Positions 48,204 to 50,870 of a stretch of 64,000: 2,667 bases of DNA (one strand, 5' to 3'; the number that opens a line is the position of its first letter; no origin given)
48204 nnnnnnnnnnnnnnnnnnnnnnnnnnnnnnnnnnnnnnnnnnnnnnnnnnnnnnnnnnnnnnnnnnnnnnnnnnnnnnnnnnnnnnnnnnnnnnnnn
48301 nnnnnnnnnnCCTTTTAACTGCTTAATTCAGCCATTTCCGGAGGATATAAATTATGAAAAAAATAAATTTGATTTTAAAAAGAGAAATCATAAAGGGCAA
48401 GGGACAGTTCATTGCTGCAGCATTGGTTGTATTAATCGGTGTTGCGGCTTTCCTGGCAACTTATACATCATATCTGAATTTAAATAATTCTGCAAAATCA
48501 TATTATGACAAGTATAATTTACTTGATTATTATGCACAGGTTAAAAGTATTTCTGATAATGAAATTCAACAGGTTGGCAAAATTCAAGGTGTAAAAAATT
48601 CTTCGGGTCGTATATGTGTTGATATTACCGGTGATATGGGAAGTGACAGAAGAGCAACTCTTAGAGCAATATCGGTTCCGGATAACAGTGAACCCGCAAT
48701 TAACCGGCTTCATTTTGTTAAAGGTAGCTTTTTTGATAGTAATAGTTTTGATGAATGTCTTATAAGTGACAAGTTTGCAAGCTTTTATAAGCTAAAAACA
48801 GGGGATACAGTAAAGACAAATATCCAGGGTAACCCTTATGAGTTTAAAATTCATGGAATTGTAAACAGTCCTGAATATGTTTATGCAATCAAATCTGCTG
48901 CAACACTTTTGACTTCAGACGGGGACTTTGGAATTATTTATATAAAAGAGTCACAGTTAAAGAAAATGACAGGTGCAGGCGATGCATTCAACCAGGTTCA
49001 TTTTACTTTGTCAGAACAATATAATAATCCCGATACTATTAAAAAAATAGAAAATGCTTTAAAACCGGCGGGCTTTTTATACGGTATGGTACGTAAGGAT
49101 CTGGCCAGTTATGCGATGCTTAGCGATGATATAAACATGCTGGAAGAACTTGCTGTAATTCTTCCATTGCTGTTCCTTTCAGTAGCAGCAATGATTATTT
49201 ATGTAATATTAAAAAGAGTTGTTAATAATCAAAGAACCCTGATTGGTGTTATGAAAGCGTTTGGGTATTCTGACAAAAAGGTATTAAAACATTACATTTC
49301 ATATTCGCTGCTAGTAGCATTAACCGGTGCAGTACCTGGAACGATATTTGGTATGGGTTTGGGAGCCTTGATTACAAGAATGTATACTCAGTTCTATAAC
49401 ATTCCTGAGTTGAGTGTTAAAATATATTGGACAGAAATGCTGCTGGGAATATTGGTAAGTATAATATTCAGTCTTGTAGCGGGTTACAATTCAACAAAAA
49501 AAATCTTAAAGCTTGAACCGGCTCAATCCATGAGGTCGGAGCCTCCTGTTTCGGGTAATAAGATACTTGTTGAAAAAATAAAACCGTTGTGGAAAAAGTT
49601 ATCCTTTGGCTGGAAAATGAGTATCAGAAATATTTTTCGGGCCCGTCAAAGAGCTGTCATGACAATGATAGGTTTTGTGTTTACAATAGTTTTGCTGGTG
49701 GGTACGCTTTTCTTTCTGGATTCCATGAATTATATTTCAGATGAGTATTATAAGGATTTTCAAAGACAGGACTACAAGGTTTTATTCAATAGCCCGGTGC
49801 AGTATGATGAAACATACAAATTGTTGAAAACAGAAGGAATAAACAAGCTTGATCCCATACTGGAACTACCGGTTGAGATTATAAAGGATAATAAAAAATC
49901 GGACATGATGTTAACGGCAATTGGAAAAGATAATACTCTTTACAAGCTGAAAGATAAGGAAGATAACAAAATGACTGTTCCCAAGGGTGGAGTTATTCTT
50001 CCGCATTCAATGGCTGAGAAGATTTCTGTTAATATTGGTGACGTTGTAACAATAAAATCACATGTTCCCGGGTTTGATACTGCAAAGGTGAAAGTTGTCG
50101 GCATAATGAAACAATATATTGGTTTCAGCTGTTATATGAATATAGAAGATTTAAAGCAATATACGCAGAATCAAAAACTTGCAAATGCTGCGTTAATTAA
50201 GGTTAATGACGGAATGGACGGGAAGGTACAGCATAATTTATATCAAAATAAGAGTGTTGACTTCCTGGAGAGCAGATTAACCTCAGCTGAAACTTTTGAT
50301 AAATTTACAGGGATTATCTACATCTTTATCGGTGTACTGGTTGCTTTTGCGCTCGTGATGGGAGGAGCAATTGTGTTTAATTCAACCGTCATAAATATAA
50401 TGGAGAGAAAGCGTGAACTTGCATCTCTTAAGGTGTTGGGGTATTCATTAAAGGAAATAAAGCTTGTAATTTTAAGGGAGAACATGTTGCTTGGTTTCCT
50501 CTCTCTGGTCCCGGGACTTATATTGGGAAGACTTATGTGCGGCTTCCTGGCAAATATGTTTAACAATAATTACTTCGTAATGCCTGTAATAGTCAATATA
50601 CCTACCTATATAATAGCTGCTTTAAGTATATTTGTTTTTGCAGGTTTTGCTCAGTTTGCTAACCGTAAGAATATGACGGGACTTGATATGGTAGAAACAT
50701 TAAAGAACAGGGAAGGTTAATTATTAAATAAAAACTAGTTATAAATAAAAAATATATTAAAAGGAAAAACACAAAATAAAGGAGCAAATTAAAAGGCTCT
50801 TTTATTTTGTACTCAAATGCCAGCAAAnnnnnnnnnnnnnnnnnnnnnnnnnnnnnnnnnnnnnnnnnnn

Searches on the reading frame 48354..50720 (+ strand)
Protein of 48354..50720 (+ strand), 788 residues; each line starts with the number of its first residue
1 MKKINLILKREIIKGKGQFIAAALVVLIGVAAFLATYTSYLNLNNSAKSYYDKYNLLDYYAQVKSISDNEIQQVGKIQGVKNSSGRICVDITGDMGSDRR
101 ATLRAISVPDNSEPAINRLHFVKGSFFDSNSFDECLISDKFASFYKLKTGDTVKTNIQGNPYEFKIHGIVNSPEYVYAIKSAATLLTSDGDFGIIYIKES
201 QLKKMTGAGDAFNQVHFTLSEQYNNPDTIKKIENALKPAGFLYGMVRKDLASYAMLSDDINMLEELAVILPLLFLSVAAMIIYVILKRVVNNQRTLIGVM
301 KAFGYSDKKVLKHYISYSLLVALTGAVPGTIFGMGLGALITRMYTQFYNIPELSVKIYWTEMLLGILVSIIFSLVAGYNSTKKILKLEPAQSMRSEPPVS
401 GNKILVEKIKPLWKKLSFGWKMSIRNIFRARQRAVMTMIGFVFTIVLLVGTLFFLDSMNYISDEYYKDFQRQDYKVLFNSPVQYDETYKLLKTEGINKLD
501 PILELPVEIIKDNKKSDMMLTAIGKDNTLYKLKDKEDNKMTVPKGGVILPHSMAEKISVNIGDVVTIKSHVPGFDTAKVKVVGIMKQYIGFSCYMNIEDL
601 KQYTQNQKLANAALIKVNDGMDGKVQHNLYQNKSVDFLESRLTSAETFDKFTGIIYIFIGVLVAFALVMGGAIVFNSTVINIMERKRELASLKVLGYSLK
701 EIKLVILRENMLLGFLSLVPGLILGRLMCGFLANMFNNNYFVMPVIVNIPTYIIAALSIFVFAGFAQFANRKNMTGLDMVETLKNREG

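Call 21: search_protein_families(library=pfam, proteins=[window:48354-50720:+], max_evalue=0.00001)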
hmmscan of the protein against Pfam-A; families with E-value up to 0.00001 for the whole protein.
window:48354-50720:+ (788 aa): 2 families
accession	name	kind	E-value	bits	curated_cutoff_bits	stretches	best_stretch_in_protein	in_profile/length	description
PF02687.27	FtsX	-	3.4e-34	117.9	25.5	2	269-389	2-120/120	FtsX-like permease C-terminal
PF12704.14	MacB_PCD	-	2.4e-14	54.5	27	1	21-230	3-202/207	MacB-like periplasmic core domain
